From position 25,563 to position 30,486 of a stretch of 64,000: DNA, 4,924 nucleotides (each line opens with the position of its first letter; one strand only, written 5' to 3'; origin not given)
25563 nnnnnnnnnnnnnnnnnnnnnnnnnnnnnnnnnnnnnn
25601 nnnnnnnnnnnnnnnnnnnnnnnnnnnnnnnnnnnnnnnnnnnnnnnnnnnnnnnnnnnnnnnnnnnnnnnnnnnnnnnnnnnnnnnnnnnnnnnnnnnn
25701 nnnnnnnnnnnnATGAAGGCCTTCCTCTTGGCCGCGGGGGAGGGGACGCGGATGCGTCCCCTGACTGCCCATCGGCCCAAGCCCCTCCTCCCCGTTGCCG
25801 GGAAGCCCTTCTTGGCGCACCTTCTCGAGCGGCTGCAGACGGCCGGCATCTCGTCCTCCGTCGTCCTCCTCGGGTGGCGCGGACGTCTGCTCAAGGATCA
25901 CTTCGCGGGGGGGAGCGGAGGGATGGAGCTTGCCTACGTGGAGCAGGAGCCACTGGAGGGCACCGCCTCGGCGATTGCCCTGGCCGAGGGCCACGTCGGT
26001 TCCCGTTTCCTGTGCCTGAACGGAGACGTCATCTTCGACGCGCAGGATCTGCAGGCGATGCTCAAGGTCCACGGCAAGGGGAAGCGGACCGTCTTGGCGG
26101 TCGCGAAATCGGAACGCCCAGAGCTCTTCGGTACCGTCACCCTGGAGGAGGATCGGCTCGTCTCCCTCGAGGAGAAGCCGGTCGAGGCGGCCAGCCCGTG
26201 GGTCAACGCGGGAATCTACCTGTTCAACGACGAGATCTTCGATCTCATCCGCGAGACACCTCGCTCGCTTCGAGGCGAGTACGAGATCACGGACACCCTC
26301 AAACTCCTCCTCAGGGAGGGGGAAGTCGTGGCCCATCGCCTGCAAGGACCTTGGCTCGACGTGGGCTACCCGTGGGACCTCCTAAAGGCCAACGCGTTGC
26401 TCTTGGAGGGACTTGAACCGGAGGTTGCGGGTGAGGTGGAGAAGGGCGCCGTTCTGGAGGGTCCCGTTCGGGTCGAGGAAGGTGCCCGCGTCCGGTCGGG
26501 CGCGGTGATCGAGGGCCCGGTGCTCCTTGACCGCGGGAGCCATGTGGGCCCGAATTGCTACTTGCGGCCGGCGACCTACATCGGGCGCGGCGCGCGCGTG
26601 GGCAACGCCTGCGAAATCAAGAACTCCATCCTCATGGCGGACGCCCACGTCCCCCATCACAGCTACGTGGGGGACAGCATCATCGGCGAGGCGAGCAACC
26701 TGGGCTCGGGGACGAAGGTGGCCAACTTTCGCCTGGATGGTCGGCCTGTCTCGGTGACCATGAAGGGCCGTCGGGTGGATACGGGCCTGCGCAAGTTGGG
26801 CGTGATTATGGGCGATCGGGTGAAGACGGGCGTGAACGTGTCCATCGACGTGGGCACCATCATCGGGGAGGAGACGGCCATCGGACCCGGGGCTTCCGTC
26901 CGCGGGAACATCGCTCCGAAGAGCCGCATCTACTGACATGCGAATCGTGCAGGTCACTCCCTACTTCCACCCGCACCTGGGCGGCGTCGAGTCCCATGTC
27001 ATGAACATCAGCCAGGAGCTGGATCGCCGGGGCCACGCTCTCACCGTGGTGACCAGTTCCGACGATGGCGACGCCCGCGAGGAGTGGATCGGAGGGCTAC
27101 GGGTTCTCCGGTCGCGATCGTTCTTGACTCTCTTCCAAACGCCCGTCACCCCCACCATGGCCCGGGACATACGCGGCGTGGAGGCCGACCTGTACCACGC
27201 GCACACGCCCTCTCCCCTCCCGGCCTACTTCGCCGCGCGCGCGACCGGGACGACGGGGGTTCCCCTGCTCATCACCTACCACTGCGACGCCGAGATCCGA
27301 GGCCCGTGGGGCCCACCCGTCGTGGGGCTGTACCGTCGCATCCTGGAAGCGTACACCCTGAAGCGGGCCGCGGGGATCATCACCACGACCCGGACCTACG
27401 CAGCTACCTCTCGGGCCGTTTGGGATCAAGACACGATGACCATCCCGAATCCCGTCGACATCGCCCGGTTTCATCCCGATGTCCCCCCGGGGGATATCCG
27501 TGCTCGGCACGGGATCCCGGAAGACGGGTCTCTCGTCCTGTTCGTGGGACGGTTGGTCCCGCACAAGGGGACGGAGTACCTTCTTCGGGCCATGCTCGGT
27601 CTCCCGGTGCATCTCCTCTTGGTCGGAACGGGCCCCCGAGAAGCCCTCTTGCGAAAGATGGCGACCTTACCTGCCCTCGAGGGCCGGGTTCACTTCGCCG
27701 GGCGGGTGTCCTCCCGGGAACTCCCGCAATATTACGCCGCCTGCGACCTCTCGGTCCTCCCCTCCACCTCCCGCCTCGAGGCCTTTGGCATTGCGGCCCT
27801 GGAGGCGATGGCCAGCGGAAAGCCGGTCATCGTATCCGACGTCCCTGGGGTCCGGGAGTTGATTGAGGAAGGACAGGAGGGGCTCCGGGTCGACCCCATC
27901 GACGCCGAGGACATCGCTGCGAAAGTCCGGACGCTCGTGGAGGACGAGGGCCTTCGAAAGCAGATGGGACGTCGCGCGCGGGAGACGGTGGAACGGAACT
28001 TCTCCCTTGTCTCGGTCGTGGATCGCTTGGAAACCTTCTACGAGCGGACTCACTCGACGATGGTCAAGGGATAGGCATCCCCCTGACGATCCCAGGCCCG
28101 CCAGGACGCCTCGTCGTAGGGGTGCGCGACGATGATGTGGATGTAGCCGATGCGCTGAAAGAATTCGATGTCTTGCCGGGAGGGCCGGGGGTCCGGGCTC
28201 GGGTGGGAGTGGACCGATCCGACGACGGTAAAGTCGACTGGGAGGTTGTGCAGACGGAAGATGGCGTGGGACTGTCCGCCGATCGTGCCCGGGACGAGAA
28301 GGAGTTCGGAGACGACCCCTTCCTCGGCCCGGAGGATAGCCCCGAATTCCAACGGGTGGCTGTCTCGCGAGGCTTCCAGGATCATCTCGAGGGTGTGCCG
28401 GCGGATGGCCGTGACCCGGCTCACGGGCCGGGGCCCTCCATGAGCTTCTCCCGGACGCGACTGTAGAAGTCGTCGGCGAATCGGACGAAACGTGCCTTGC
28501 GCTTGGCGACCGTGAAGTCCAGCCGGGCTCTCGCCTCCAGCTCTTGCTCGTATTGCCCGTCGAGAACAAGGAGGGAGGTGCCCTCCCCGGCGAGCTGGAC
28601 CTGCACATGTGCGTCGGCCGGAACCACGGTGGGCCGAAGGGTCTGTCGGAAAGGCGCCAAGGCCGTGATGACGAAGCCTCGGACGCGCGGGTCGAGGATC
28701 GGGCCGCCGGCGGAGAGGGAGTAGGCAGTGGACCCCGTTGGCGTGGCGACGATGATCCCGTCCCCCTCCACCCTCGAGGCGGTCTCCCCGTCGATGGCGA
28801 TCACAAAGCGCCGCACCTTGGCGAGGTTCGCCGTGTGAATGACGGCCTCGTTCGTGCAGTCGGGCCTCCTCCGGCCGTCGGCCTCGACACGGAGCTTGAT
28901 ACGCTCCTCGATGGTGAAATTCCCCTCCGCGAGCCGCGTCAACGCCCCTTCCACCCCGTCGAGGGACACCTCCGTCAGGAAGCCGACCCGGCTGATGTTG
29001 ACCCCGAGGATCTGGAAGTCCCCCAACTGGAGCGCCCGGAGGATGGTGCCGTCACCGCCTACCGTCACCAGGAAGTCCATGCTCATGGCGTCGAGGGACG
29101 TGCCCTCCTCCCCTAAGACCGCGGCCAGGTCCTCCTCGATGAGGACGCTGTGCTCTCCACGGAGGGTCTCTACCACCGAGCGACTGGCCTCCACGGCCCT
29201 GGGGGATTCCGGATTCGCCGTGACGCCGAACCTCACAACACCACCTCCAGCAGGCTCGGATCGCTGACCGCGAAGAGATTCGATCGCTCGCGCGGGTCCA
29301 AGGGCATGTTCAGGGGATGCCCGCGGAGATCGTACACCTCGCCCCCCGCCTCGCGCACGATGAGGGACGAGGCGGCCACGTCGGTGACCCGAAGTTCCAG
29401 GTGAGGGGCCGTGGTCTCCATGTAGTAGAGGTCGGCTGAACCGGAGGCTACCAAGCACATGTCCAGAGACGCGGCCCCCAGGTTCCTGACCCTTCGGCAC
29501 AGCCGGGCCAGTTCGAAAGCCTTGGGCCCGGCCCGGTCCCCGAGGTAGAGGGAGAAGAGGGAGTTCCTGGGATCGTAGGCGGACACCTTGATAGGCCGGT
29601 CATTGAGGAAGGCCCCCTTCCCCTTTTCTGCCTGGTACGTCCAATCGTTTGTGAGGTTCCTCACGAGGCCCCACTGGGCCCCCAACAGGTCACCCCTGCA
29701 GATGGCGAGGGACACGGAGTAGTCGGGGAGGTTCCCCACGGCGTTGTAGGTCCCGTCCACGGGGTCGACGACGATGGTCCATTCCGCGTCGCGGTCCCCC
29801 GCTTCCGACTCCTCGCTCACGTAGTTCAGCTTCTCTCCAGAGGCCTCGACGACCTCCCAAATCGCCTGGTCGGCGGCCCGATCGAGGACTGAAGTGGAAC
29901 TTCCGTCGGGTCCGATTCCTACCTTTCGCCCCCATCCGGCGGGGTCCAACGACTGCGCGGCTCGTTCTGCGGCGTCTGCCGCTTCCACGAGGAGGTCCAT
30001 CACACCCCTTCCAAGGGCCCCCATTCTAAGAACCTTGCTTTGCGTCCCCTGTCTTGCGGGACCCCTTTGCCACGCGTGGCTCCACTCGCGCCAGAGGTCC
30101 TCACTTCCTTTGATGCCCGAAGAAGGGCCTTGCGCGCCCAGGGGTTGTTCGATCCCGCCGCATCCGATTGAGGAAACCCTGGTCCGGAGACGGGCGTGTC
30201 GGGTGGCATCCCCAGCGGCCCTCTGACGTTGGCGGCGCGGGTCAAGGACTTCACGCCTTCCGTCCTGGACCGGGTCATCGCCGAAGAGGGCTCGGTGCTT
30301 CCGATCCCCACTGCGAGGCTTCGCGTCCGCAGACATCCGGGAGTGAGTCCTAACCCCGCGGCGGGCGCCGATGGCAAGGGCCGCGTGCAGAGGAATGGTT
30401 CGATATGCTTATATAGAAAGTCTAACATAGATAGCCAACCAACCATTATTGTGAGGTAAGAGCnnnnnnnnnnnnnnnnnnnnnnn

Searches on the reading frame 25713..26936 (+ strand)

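Call 53: search_protein_families(library=pfam, proteins=[window:25713-26936:+], max_evalue=0.001)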
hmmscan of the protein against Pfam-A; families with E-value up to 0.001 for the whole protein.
window:25713-26936:+ (407 aa): 6 families
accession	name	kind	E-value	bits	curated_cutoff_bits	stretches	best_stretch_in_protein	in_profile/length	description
PF00483.29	NTP_transferase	-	1.6e-42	146.2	21.2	1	2-231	1-243/245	Nucleotidyl transferase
PF12804.13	NTP_transf_3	-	5.4e-15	56.4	27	1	4-138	2-130/160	MobA-like NTP transferase domain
PF00132.30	Hexapep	-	4.7e-14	51.8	27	1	274-303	6-35/36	Bacterial transferase hexapeptide (six repeats)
PF25084.1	LbH_EIF2B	-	2.7e-12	47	54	1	255-338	7-89/105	EIF2B subunit epsilon LbH domain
PF25087.1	GMPPB_C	-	2.1e-07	31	39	1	267-348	2-83/110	GMPPB C-terminal domain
PF24894.1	Hexapep_GlmU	-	1.9e-05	25.1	23.3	0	294-338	25-68/104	GlmU-like, C-terminal hexapeptide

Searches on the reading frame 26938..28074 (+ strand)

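Call 53: search_protein_families(library=pfam, proteins=[window:26938-28074:+], max_evalue=0.001)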
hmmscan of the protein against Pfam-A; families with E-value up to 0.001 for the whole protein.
window:26938-28074:+ (378 aa): 7 families
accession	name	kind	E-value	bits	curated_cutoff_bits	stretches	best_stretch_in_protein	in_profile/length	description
PF00534.26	Glycos_transf_1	-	6.4e-44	149.9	26.4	1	187-349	5-171/172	Glycosyl transferases group 1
PF13692.12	Glyco_trans_1_4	-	6e-35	121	27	1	199-336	3-142/142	Glycosyl transferases group 1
PF13439.12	Glyco_transf_4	-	1.4e-24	87.4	28.5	1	15-177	2-170/170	Glycosyltransferase Family 4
PF13579.12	Glyco_trans_4_4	-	8.4e-19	68.9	29.7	1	15-162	1-145/158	Glycosyl transferase 4-like domain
PF13524.12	Glyco_trans_1_2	-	2.6e-13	50.6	25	1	236-364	27-142/144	Glycosyl transferase-like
PF20706.3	GT4-conflict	-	2.4e-10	40.4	26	1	170-347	169-351/385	Family 4 Glycosyltransferase in conflict systems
PF13477.12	Glyco_trans_4_2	-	2.1e-05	25.1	23.4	1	18-150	10-138/139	Glycosyl transferase 4-like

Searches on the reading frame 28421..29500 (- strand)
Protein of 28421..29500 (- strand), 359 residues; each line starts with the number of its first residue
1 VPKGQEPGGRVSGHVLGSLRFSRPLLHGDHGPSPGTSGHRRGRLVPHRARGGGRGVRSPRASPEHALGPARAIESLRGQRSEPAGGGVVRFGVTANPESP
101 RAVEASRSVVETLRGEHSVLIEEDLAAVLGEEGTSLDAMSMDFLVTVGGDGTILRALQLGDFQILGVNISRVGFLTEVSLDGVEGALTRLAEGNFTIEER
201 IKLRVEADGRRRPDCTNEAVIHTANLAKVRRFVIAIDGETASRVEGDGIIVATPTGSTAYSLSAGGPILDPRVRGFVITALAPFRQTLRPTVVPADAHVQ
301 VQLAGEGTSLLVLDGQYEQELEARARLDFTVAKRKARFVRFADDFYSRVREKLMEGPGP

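Call 53: search_protein_families(library=pfam, proteins=[window:28421-29500:-], max_evalue=0.001)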
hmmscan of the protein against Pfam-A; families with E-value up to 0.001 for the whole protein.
window:28421-29500:- (359 aa): 2 families
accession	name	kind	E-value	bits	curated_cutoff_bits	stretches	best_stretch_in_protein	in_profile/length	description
PF20143.4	NAD_kinase_C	-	1.1e-31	109.7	23.7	1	217-340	2-125/126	ATP-NAD kinase C-terminal domain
PF01513.26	NAD_kinase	-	2.6e-11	44.4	25.5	1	136-194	68-129/130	ATP-NAD kinase N-terminal domain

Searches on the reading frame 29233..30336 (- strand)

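Call 53: search_protein_families(library=pfam, proteins=[window:29233-30336:-], max_evalue=0.001)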
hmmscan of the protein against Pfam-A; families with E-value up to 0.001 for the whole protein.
window:29233-30336:- (367 aa): 1 family
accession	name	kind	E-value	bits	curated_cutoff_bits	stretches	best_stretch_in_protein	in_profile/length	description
PF00459.30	Inositol_P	-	6.2e-33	114.9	27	1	149-349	43-246/271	Inositol monophosphatase family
